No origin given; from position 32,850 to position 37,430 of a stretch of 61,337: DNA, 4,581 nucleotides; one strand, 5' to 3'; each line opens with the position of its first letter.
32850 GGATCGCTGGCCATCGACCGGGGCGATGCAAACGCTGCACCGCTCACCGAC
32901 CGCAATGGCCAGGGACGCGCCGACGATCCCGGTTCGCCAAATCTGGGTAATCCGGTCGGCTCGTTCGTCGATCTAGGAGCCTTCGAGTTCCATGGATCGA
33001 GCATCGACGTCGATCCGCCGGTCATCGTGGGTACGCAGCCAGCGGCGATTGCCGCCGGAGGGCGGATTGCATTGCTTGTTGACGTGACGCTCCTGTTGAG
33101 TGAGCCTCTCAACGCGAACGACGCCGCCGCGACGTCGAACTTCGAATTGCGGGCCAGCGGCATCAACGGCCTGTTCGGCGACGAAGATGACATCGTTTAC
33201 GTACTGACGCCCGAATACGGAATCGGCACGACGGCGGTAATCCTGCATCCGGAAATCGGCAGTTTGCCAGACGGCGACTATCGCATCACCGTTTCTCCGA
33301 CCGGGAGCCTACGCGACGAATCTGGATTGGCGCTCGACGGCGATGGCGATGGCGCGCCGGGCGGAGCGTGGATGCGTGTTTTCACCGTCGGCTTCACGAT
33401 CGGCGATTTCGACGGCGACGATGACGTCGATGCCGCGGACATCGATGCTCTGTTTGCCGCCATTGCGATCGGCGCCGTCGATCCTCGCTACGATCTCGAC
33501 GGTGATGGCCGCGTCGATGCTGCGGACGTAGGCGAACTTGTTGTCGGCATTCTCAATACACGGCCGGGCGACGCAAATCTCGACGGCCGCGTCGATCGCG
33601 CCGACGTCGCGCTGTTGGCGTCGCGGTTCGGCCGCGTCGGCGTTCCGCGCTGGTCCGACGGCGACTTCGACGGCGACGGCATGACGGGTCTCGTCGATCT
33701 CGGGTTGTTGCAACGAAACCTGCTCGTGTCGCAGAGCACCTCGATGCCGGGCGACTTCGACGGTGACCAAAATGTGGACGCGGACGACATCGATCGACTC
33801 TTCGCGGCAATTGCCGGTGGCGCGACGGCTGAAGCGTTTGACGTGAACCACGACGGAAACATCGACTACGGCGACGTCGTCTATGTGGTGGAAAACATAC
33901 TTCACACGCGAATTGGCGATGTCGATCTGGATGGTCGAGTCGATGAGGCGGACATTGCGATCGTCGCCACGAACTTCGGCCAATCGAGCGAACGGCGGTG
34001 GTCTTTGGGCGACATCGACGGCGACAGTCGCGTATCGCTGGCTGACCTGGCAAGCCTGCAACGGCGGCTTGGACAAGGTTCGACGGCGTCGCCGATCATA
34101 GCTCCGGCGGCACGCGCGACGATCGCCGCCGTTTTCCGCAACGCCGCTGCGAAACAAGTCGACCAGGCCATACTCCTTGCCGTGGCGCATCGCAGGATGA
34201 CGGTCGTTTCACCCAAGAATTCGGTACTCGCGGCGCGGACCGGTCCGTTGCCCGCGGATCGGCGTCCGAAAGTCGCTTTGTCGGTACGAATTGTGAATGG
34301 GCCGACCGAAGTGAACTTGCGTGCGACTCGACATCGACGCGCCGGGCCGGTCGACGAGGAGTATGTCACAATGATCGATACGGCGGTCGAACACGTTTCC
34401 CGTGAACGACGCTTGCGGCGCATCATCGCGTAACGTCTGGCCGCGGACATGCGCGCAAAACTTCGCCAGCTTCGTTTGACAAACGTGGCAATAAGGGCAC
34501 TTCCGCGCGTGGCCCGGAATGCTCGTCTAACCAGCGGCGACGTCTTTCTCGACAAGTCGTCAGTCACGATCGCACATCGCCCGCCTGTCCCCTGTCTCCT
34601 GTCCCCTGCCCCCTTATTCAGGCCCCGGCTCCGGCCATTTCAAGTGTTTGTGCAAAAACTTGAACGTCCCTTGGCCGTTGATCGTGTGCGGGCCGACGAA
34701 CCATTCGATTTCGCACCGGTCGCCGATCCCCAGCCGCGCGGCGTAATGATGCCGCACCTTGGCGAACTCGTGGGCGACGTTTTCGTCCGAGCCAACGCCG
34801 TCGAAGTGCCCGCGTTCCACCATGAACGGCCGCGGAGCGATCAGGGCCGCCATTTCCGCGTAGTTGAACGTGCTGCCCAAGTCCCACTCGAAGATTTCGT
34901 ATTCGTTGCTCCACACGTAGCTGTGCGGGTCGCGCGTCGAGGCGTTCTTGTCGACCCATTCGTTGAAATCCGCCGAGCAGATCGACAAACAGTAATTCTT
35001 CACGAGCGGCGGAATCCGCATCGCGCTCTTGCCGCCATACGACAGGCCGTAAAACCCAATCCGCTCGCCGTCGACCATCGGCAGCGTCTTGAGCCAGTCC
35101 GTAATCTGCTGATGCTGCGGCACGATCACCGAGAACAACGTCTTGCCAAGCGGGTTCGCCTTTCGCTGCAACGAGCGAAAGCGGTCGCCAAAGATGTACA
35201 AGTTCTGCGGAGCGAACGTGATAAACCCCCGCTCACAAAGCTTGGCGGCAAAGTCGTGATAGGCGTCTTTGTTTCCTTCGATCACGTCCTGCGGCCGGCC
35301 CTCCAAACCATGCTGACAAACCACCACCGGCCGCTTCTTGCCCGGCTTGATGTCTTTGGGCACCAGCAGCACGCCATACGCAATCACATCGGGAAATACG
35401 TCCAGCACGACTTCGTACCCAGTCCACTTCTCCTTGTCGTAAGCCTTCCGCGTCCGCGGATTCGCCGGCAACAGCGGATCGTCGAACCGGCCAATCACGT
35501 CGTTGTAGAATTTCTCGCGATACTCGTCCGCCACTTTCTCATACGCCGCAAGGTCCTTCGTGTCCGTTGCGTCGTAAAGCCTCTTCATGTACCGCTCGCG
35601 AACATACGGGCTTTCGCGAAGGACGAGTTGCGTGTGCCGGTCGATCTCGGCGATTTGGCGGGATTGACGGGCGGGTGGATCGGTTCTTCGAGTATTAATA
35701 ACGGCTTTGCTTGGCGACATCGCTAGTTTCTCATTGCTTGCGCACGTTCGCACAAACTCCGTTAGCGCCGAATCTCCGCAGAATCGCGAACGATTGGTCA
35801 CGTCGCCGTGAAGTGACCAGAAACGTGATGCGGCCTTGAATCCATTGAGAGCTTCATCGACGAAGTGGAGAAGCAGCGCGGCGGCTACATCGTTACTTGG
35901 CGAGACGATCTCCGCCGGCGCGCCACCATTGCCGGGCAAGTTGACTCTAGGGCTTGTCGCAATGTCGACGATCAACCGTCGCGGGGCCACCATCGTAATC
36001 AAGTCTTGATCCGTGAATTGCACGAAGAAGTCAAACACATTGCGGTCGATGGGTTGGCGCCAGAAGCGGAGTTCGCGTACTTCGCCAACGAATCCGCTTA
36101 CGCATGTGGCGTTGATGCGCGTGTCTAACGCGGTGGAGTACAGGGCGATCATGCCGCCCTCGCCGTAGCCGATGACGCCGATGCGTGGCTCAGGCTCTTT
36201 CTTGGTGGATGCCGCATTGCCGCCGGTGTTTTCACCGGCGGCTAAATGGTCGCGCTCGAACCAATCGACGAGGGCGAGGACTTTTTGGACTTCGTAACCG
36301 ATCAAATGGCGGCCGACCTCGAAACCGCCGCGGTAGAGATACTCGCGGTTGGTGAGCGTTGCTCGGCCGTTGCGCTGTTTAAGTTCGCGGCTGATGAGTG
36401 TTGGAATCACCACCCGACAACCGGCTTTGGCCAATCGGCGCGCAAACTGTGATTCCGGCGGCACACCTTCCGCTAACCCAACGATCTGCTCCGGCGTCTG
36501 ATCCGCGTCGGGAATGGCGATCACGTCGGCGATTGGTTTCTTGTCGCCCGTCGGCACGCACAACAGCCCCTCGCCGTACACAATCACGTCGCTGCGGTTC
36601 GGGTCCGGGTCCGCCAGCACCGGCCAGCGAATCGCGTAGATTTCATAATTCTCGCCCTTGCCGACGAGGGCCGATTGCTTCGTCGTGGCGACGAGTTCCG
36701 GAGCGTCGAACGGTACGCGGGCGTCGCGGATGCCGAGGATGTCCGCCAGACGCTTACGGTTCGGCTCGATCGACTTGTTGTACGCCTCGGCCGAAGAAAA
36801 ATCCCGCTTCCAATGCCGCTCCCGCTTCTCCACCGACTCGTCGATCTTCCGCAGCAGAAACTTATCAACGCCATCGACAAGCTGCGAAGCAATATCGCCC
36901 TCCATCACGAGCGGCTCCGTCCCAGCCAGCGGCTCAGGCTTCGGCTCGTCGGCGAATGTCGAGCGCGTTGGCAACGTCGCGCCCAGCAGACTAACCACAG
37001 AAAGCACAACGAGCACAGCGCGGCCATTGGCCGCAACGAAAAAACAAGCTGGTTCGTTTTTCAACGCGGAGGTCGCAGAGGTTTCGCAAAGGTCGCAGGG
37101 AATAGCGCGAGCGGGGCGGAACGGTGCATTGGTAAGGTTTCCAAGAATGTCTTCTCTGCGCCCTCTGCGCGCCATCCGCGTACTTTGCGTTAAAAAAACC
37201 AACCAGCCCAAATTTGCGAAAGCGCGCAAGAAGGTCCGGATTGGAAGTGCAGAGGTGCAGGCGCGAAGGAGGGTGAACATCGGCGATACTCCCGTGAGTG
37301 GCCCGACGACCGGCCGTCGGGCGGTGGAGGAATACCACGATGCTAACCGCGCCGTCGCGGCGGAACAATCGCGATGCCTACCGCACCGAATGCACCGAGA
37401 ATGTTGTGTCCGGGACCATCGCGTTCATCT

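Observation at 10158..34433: ECF sigma factor, transmembrane Ser/Thr kinase and a 6.7k-aa secreted giant arranged as one co-directional unit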

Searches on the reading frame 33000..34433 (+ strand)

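Call 26: search_protein_families(library=ncbifam, proteins=[window:33000-34433:+], max_evalue=10)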
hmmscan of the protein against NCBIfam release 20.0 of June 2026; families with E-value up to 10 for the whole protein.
window:33000-34433:+ (477 aa): 1 family
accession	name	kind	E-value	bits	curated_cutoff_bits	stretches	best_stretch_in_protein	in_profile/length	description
NF049990.1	CellobisidaseCelK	equivalog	0.95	7.5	1700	1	305-357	829-882/889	cellulose 1,4-beta-cellobiosidase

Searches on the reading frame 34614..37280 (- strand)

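Call 25: search_protein_families(library=pfam, proteins=[window:34614-37280:-], max_evalue=0.001)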
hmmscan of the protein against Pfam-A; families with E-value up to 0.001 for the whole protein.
window:34614-37280:- (888 aa): 3 families
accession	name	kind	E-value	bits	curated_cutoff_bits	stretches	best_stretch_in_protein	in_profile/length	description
PF01738.24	DLH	-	8.6e-09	35.7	21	1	667-756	22-114/217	Dienelactone hydrolase family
PF12715.13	Abhydrolase_7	-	2.5e-07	30.7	21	0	722-827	208-316/388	Abhydrolase family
PF22244.2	GCE_fung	-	0.00039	20.8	27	0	366-393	106-133/231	Glucuronyl esterase, fungi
